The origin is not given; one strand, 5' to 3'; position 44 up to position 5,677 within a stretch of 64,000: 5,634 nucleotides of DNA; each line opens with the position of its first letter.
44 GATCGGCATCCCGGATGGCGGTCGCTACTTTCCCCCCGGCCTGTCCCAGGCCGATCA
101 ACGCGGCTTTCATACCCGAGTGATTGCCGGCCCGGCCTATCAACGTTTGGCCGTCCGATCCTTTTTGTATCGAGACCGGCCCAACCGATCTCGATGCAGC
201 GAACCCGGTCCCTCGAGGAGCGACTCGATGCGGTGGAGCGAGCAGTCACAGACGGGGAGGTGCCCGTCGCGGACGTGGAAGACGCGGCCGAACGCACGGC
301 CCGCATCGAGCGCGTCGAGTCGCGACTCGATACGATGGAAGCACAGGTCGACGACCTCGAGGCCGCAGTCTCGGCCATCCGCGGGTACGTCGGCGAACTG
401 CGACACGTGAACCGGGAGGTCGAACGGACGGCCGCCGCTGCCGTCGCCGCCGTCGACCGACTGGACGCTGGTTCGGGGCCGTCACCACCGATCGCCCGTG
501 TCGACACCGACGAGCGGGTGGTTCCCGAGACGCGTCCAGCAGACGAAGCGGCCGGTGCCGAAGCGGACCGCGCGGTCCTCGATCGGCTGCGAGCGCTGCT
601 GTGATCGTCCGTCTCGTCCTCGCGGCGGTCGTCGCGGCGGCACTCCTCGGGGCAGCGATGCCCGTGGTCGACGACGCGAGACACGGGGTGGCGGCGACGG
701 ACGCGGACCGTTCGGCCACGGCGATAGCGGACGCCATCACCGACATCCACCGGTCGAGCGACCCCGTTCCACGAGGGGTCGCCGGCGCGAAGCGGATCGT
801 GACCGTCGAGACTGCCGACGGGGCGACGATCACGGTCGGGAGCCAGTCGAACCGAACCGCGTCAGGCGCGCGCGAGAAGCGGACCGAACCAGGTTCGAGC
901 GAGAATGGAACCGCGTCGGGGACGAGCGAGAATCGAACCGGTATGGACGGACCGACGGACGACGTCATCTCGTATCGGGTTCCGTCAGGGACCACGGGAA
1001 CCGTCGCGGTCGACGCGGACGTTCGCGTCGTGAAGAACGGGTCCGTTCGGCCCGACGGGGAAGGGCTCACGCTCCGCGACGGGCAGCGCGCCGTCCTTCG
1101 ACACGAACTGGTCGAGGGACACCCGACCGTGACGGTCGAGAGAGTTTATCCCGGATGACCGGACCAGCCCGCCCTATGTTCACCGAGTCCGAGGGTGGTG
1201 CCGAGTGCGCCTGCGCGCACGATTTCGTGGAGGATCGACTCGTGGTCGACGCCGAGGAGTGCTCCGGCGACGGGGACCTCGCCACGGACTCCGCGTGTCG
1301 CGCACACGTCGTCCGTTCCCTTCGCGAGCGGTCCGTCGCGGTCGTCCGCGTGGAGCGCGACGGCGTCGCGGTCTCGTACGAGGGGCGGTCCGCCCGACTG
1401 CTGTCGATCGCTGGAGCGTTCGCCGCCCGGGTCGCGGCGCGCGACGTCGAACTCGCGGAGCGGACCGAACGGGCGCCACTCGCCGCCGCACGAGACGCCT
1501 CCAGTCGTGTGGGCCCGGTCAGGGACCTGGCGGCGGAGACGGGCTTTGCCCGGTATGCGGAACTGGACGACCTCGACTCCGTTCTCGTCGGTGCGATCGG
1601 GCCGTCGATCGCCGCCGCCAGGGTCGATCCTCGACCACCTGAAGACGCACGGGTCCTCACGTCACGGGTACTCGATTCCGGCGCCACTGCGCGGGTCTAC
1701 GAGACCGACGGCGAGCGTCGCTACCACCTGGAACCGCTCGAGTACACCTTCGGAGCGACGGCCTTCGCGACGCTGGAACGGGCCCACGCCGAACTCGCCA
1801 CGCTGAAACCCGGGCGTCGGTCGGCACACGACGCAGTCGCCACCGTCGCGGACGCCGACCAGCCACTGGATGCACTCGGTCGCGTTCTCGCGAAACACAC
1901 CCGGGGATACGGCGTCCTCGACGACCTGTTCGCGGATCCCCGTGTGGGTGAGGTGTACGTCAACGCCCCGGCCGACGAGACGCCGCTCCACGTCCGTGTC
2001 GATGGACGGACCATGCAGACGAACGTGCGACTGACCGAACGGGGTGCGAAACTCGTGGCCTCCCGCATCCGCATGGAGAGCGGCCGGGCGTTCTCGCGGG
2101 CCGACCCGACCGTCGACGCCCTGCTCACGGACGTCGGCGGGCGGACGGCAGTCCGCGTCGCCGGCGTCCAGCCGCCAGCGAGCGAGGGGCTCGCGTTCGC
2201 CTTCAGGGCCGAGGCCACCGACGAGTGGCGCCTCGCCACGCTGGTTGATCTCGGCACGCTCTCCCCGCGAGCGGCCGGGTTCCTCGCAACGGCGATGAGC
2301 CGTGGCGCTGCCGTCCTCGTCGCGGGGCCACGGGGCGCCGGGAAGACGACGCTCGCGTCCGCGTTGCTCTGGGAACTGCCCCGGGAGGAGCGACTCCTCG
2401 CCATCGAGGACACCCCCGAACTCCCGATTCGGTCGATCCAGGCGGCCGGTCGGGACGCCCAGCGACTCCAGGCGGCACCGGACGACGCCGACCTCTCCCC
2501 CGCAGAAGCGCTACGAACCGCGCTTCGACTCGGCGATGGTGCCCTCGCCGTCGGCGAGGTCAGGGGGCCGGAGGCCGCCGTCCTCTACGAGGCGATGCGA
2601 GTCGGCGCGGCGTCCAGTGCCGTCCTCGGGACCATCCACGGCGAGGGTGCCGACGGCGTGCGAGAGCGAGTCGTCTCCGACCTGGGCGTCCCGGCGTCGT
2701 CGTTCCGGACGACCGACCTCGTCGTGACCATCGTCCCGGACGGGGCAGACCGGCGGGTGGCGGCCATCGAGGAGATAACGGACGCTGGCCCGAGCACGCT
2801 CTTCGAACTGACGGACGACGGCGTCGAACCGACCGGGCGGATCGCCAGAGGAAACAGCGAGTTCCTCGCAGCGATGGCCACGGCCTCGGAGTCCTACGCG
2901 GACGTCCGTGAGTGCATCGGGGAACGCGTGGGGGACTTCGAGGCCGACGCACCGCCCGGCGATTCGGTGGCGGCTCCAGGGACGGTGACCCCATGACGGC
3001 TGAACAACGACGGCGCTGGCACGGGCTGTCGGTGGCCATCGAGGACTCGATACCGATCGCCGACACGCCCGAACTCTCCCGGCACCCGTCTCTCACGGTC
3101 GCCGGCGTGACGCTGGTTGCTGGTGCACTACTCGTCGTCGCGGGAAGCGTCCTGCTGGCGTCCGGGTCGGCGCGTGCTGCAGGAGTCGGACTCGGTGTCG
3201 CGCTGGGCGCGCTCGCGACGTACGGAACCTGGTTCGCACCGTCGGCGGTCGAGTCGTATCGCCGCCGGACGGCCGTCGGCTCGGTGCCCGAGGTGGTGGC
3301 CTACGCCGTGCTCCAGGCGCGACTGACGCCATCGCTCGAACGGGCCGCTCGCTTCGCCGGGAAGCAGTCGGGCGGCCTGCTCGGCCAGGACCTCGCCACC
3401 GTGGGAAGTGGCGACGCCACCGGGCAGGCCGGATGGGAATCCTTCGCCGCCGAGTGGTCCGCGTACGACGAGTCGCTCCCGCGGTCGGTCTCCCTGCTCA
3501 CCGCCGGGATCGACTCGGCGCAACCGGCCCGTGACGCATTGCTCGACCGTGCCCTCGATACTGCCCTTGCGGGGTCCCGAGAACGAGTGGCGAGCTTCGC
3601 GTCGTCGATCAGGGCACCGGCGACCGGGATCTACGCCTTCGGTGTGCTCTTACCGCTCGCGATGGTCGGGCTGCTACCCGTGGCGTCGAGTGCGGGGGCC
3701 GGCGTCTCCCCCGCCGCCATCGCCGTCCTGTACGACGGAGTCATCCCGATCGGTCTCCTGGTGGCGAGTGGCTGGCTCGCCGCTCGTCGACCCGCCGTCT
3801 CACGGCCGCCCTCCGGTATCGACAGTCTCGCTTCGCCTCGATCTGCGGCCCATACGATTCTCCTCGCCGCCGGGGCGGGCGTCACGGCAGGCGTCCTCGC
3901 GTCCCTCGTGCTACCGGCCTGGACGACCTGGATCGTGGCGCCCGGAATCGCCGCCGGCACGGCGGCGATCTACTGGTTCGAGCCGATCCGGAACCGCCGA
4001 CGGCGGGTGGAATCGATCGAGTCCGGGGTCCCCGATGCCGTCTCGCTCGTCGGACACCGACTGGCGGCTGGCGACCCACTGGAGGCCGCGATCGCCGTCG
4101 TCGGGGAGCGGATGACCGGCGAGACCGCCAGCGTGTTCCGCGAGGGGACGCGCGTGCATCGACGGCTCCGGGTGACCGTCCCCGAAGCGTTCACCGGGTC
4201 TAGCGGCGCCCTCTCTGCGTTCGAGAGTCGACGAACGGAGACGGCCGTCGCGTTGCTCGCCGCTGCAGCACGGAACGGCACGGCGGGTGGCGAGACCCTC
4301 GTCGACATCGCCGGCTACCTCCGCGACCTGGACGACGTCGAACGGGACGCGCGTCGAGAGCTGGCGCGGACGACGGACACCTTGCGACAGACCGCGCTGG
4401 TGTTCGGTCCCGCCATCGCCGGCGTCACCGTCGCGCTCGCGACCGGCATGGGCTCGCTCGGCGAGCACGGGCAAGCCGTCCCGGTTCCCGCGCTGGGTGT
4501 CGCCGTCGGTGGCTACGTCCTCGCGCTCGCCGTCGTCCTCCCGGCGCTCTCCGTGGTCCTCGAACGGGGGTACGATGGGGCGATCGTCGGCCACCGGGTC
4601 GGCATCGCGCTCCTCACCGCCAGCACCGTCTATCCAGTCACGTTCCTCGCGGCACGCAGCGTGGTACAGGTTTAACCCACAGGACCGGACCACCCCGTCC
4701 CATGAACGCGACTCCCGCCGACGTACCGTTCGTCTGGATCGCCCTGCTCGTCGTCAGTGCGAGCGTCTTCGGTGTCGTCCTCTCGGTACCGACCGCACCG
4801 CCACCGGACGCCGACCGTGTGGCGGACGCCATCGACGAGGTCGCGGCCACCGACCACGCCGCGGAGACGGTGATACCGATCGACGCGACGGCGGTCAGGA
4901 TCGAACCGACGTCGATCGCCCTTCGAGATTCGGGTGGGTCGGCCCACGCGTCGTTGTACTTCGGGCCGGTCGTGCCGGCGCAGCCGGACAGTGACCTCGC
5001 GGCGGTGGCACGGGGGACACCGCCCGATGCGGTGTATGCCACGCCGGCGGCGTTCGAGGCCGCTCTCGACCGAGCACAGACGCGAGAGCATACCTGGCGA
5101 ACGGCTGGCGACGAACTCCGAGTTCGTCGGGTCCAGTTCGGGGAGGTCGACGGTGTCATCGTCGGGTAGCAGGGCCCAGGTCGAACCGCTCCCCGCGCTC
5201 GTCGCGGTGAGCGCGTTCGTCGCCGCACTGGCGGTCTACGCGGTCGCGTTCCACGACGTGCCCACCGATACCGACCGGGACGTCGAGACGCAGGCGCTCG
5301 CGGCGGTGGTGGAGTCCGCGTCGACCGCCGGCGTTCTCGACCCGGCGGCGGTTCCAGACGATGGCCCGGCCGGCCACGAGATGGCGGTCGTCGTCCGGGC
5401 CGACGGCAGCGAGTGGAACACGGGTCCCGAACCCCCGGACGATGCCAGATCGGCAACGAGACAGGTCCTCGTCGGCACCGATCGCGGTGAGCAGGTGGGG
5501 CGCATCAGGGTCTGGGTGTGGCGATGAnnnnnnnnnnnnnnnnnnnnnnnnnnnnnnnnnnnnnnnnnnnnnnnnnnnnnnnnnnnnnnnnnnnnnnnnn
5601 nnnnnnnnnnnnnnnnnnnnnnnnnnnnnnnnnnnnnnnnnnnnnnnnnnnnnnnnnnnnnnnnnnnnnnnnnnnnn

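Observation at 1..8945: CetZ tubulin gene head-to-head with an orphan type IV pilus/Tad-like operon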

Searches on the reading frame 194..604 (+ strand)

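Call 7: search_protein_families(library=pfam, proteins=[window:194-604:+], max_evalue=0.01)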
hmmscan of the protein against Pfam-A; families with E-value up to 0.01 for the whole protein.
window:194-604:+ (136 aa): 12 families
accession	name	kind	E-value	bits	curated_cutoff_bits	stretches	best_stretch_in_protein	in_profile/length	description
PF23991.1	DUF7310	-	8.9e-28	97.1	40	1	7-89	1-83/83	Coiled-coil region of unknown function (DUF7310)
PF16326.10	ABC_tran_CTD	-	2.2e-05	25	32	1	6-55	19-67/69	ABC transporter C-terminal domain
PF16331.10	TolA_bind_tri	-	0.00024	21.6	30.1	1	33-80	4-55/76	TolA binding protein trimerisation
PF06825.17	HSBP1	-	0.00044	20.5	28.6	0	42-60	26-44/51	Heat shock factor binding protein 1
PF15011.11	CA109-like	-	0.0011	19.3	27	1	4-102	30-124/161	Ribosome biogenesis protein C1orf109-like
PF03670.18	UPF0184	-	0.0017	19.1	21.5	1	34-81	24-71/83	Uncharacterised protein family (UPF0184)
PF05531.17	NPV_P10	-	0.0044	17.9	29.8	0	26-63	25-62/75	Nucleopolyhedrovirus P10 protein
PF10779.14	XhlA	-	0.0055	17.3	34.7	0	36-58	4-26/67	Haemolysin XhlA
PF10046.14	BLOC1_2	-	0.0074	17.1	33.4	0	27-70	49-92/96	Biogenesis of lysosome-related organelles complex-1 subunit 2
PF04102.17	SlyX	-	0.0077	17.3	30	0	36-92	3-59/67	SlyX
PF11336.14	DUF3138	-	0.0094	15.1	27.3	0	29-92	18-78/525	Protein of unknown function (DUF3138)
PF23831.1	DUF7201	-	0.0097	16.1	27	0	34-78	8-45/142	Coiled-coil region of unknown function (DUF7201)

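Call 8: search_protein_families(library=ncbifam, proteins=[window:194-604:+], max_evalue=0.01)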
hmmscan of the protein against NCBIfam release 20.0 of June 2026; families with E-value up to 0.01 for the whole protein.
window:194-604:+ (136 aa): 6 families
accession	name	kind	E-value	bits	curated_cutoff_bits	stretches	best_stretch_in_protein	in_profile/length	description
NF053563.1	Rkd4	equivalog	0.00065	18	860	1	3-79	457-533/747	arcadin-4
NF045487.1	ASRP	equivalog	0.0013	17.5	300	1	4-78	385-457/593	archaea-specific SMC-related protein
NF041035.1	Rad50_Halo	equivalog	0.0038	15.6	1000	1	6-86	479-709/883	DNA double-strand break repair ATPase Rad50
TIGR01844.1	type_I_sec_TolC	subfamily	0.0045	16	225.15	1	5-84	138-214/414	TolC family outer membrane protein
NF002572.0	PRK02224.1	equivalog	0.0052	15.1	1087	1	3-85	476-558/888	DNA double-strand break repair ATPase Rad50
NF047515.1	SpiroCoCo_C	equivalog_domain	0.006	15.8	125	1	28-72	189-233/313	SpiroCoCo family coiled-coil protein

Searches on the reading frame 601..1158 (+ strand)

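Call 7: search_protein_families(library=pfam, proteins=[window:601-1158:+], max_evalue=0.01)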
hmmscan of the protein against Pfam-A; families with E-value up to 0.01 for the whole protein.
window:601-1158:+ (185 aa): 1 family
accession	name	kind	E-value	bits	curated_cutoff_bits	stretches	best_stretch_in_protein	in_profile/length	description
PF23993.1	DUF7311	-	3.9e-23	83.1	27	1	2-180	1-150/150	Domain of unknown function (DUF7311)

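Call 8: search_protein_families(library=ncbifam, proteins=[window:601-1158:+], max_evalue=0.01)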
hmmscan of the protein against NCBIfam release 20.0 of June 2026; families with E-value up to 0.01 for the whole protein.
window:601-1158:+ (185 aa): 0 families

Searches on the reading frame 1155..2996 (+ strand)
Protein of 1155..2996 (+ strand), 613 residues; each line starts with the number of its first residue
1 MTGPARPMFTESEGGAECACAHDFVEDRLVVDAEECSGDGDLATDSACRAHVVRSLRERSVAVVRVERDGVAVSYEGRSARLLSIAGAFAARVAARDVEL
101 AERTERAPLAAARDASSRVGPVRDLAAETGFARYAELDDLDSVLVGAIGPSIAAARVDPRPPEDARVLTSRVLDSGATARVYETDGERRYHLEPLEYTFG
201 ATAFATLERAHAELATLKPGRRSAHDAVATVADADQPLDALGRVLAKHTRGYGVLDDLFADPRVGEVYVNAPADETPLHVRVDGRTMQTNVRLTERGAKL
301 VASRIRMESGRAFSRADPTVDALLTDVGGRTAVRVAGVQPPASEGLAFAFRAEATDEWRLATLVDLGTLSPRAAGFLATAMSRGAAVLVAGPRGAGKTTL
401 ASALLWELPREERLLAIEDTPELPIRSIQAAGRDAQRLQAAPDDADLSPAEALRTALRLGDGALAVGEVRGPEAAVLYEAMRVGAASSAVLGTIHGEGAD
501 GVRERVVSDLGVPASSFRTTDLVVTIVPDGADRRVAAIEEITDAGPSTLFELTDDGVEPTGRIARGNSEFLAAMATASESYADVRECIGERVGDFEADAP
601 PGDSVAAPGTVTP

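Call 7: search_protein_families(library=pfam, proteins=[window:1155-2996:+], max_evalue=0.01)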
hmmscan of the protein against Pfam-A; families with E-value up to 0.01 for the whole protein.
window:1155-2996:+ (613 aa): 5 families
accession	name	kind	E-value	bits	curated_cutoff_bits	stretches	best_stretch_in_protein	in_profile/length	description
PF00437.27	T2SSE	-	5.7e-20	71.7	24.9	1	265-520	25-268/370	Type II/IV secretion system protein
PF13191.12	AAA_16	-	2.2e-05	25.5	32.6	1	380-481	20-120/167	AAA ATPase domain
PF13481.12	AAA_25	-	0.003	17.6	27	0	380-405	29-54/195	AAA domain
PF06414.18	Zeta_toxin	-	0.0053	16.6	22.3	0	382-414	14-46/199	Zeta toxin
PF00005.33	ABC_tran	-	0.0099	16.9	25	0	381-415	8-42/137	ABC transporter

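Call 8: search_protein_families(library=ncbifam, proteins=[window:1155-2996:+], max_evalue=0.01)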
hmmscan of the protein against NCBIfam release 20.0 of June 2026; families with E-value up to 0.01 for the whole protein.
window:1155-2996:+ (613 aa): 17 families
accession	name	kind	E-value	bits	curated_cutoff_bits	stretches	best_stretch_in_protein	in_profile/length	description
TIGR03819.1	heli_sec_ATPase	hypoth_equivalog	5.5e-34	117.8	373.15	1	231-507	31-298/340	TadA family conjugal transfer-associated ATPase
TIGR02782.1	TrbB_P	equivalog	2.8e-25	89.3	304.55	1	257-544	16-296/303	P-type conjugative transfer ATPase TrbB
NF058587.1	archaellum_moto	equivalog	7.1e-22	77.8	550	1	236-544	131-436/527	archaellum flagellar ATPase motor FlaI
TIGR02788.1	VirB11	equivalog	2.5e-19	69.5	249.95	1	373-506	133-262/308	P-type DNA transfer ATPase VirB11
NF010469.0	PRK13894.1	subfamily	4.5e-19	68.9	508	1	254-505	26-263/320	conjugal transfer ATPase TrbB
NF010407.0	PRK13833.1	subfamily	3.1e-14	53.1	499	1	261-536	28-295/323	conjugal transfer protein TrbB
NF053672.1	bindosome_BasE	exception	3.4e-14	52.5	1000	1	251-523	137-404/512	bindosome assembly system ATPase subunit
TIGR02533.1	type_II_gspE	equivalog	7.9e-11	41.3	630.25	1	276-513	137-362/486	type II secretion system ATPase GspE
NF041000.1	ATPase_ComGA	equivalog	1.6e-10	40.4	300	1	371-520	114-255/267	competence type IV pilus ATPase ComGA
NF010425.0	PRK13851.1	equivalog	6.1e-10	38.5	461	1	375-497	153-271/344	type IV secretion system protein VirB11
NF010475.0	PRK13900.1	equivalog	6.4e-10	38.6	389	1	375-499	151-272/333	type IV secretion system ATPase VirB11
NF007755.0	PRK10436.1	equivalog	4e-08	32.4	617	1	327-505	165-331/465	type II secretion system protein GspE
TIGR02538.1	type_IV_pilB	equivalog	7.6e-07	28.1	675.65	1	380-525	311-445/564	type IV-A pilus assembly ATPase PilB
NF053534.1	T4PilAsmATPsTfpB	equivalog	9.4e-07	27.6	850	1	383-520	335-462/584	type IV pilus assembly ATPase TfpB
TIGR01420.1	pilT_fam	subfamily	1.1e-06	28.1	319.1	1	380-507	118-240/343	PilT/PilU family type 4a pilus ATPase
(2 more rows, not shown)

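Call 31: find_related_loci(query=window:1155-2996:+, collection=genome_contigs, flank=8000)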
Query window:1155-2996:+ (613 aa) in genome_contigs; peptide patterns used: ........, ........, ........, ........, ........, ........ (x = any residue, [..] = any of these).
584 stretches matched a pattern; 2 encode a relative of the query (tblastn E <= 1e-3); 2 distinct loci.
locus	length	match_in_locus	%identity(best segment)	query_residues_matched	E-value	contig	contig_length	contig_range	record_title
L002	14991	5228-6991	68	17-602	0e+0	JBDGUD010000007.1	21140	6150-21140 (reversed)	MAG: Halanaeroarchaeum sp. isolate DAL-WCL_35_62C3R c_000000002219, whole genome shotgun sequence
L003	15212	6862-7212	32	386-512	3e-7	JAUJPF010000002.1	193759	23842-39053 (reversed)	MAG: Solirubrobacteraceae bacterium isolate YX3bin6 opera_contig_150, whole genome shotgun sequence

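Call 72: search_solved_structures(query=window:1155-2996:+, max_evalue=0.00001)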
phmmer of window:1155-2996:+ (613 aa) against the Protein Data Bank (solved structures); distinct sequences matched with E-value up to 0.00001: 13.
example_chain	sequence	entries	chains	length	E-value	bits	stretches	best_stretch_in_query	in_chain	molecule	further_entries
2oap_1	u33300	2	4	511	3.9e-21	78.4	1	247-524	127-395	Type II secretion system protein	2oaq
8rkd_E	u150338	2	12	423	4.6e-21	78.2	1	244-508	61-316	Pilus assembly ATPase CpaF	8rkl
8rjf_A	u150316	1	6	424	4.6e-21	78.2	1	244-508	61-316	Pilus assembly ATPase CpaF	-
9e24_A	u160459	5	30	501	6.8e-21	77.6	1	242-508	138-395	CpaF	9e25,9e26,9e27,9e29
4ii7_A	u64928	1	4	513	3e-15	59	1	253-548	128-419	FlaI ATPase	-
4ihq_A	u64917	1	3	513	2.1e-14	56.2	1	253-548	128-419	FlaI ATPase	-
2gza_A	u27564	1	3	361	9.6e-10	40.8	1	375-486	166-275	Type IV secretion system protein VirB11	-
1p9r_A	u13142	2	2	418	3.7e-09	38.9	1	276-513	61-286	General secretion pathway protein E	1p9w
4pht_A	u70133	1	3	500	7.7e-09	37.8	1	278-513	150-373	General secretory pathway protein E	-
4kss_A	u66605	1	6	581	8.3e-09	37.7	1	276-513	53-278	Type II secretion system protein E, hemolysin-coregulated protein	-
4ksr_A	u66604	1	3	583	8.4e-09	37.7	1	276-513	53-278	Type II secretion system protein E, Hemolysin-coregulated protein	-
6bge_A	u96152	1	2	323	7.9e-08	34.5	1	377-500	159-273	VirB11-like protein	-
1g6o_A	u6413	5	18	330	8.3e-08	34.4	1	377-500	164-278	CAG-ALPHA | virB11 homolog | Cag-alfa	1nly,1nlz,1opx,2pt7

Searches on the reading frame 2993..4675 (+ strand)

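Call 7: search_protein_families(library=pfam, proteins=[window:2993-4675:+], max_evalue=0.01)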
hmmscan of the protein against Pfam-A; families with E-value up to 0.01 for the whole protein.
window:2993-4675:+ (560 aa): 1 family
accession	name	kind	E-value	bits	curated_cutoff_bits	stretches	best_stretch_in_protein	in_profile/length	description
PF00482.28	T2SSF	-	0.00053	20.4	25.2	0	357-473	9-118/125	Type II secretion system (T2SS), protein F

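Call 8: search_protein_families(library=ncbifam, proteins=[window:2993-4675:+], max_evalue=0.01)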
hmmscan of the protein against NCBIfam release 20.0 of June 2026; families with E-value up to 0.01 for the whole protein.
window:2993-4675:+ (560 aa): 0 families

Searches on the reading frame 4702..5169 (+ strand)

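Call 7: search_protein_families(library=pfam, proteins=[window:4702-5169:+], max_evalue=0.01)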
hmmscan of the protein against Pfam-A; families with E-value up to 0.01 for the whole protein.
window:4702-5169:+ (155 aa): 1 family
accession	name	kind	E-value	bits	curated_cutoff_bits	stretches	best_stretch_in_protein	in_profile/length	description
PF23954.1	DUF7283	-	6.7e-50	169.2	27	1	4-144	2-142/142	Family of unknown function (DUF7283)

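Call 8: search_protein_families(library=ncbifam, proteins=[window:4702-5169:+], max_evalue=0.01)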
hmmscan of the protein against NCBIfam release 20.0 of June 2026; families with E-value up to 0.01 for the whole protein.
window:4702-5169:+ (155 aa): 0 families

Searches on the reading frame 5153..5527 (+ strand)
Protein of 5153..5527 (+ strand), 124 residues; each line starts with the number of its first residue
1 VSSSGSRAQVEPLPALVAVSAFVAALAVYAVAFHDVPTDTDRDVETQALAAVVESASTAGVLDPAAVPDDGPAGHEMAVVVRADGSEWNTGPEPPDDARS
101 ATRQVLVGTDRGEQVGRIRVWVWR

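Call 7: search_protein_families(library=pfam, proteins=[window:5153-5527:+], max_evalue=0.01)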
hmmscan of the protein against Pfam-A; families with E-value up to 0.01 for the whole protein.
window:5153-5527:+ (124 aa): 1 family
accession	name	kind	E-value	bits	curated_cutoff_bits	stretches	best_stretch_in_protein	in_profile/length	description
PF23956.1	DUF7285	-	3e-23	83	27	1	19-123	1-112/112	Family of unknown function (DUF7285)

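Call 8: search_protein_families(library=ncbifam, proteins=[window:5153-5527:+], max_evalue=0.01)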
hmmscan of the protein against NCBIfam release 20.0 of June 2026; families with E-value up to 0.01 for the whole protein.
window:5153-5527:+ (124 aa): 0 families

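Call 81: find_homologous_proteins(query=window:5153-5527:+, max_evalue=0.001)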
Query window:5153-5527:+ (124 aa): 25 proteins with E <= 0.001 among 121 candidates.
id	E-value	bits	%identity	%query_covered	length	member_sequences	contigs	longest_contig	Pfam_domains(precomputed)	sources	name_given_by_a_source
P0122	2.5e-68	246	96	100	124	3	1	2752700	PF23956.2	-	-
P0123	8.0e-63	228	89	100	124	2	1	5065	PF23956.2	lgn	-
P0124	1.2e-56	208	84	100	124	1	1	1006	PF23956.2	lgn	-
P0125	8.6e-55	202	80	99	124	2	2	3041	PF23956.2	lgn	-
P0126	7.1e-53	196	79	100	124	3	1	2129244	PF23956.2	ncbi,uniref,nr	ncbi:DUF7285 family protein [Halanaeroarchaeum sulfurireducens]|uniref:Uncharacterized protein n=1 T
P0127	2.7e-51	191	79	100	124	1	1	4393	PF23956.2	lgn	-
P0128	5.5e-48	180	75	100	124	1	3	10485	PF23956.2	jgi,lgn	jgi:hypothetical protein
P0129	2.7e-47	178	72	100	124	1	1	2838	PF23956.2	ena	-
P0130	4.1e-47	177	72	100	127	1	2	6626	PF23956.2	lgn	-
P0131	4.7e-46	174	72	100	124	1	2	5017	PF23956.2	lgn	-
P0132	5.0e-46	174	72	99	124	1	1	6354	PF23956.2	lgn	-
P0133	9.5e-46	173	71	100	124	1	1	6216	PF23956.2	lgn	-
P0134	3.9e-45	171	69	100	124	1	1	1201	PF23956.2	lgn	-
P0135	8.3e-45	170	71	100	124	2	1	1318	PF23956.2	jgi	-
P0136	1.0e-44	169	69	100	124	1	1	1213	PF23956.2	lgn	-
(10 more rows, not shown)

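Call 89: predict_structure(alignment_id=A3)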
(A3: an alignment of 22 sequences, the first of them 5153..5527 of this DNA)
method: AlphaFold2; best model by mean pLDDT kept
length: 124 residues; sequences in the alignment: 22
mean_pLDDT: 82.2   pTM: 0.62
mean pLDDT of the five models: 82.2, 82.0, 80.3, 78.3, 76.8
residues with pLDDT >= 90: 71; 70-90: 24; 50-70: 11; < 50: 18
segments of 3 or more residues with pLDDT < 50: 1-9, 34-41
pLDDT, mean of each block of 10 residues (from residue 1): 45 69 76 51 82 94 93 93 96 93 95 96 94
secondary structure, 60 per line:
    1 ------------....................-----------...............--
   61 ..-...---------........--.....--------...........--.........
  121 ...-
elements in order: H13-32 H44-56 E76-83 E86-90 E99-109 E112-123

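Call 91: fold_search(model_id=the predicted structure, library=pdb)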
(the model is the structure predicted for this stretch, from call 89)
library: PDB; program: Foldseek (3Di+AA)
matches with E <= 10: 364; with E <= 0.001: 0
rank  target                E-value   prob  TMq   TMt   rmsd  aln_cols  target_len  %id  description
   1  5xyu_C                1.3e-01  0.69  0.23  0.17   4.6        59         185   14  Small subunit of Mycobacterium smegmatis ribosome (released 2017-09-27)
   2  6yef_c                1.3e-01  0.38  0.22  0.16   4.6        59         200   19  70S initiation complex with assigned rRNA modifications from Staphylococcus aureus (released 2021-01-27)
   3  4bts_AC               1.8e-01  0.35  0.21  0.13   5.1        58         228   14  THE CRYSTAL STRUCTURE OF THE EUKARYOTIC 40S RIBOSOMAL SUBUNIT IN COMPLEX WITH EIF1 AND EIF1A (released 2013-07-17)
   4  5x8r_c                1.9e-01  0.30  0.20  0.14   5.3        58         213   21  Structure of the 30S small subunit of chloroplast ribosome from spinach (released 2017-06-07)
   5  6ys5_d                2.1e-01  0.35  0.23  0.15   4.3        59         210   20  Acinetobacter baumannii ribosome-amikacin complex - 30S subunit head (released 2020-09-16)
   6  7r81_E2               2.1e-01  0.33  0.22  0.14   5.6        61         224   24  Structure of the translating Neurospora crassa ribosome arrested by cycloheximide (released 2021-12-01)
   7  5zeb_c                2.4e-01  0.28  0.22  0.15   4.6        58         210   17  M. Smegmatis P/P state 70S ribosome structure (released 2018-09-26)
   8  8jiw_BD               2.4e-01  0.23  0.19  0.13   5.4        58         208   17  Atomic structure of wheat ribosome reveals unique features of the plant ribosomes (released 2024-03-27)
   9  4kzx_D                2.4e-01  0.18  0.18  0.12   5.9        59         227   19  Rabbit 40S ribosomal subunit in complex with eIF1. (released 2013-07-24)
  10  4v6x_AD               2.4e-01  0.18  0.18  0.12   5.9        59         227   19  Structure of the human 80S ribosome (released 2014-07-09)
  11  9guw_D                2.5e-01  0.33  0.21  0.15   5.0        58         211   19  30S-TEC (TEC in expressome position) Inactive state 2 (released 2024-11-20)
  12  6v39_c                2.5e-01  0.28  0.22  0.15   4.8        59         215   20  Cryo-EM structure of the Acinetobacter baumannii Ribosome: 70S with P-site tRNA (released 2020-02-05)
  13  9v26_sd               2.5e-01  0.25  0.20  0.15   5.1        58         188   19  Cryo- EM structure of 75S ribosome with A/P- & P/E- tRNAs from Entamoeba histolytica bound to antibiotic paromomycin (released 2025-10-08)
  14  6zu5_SD0              2.5e-01  0.25  0.20  0.14   5.1        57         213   16  Structure of the Paranosema locustae ribosome in complex with Lso2 (released 2020-11-04)
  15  7jil_h                2.5e-01  0.18  0.18  0.13   6.1        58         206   21  70S ribosome Flavobacterium johnsoniae (released 2020-12-02)
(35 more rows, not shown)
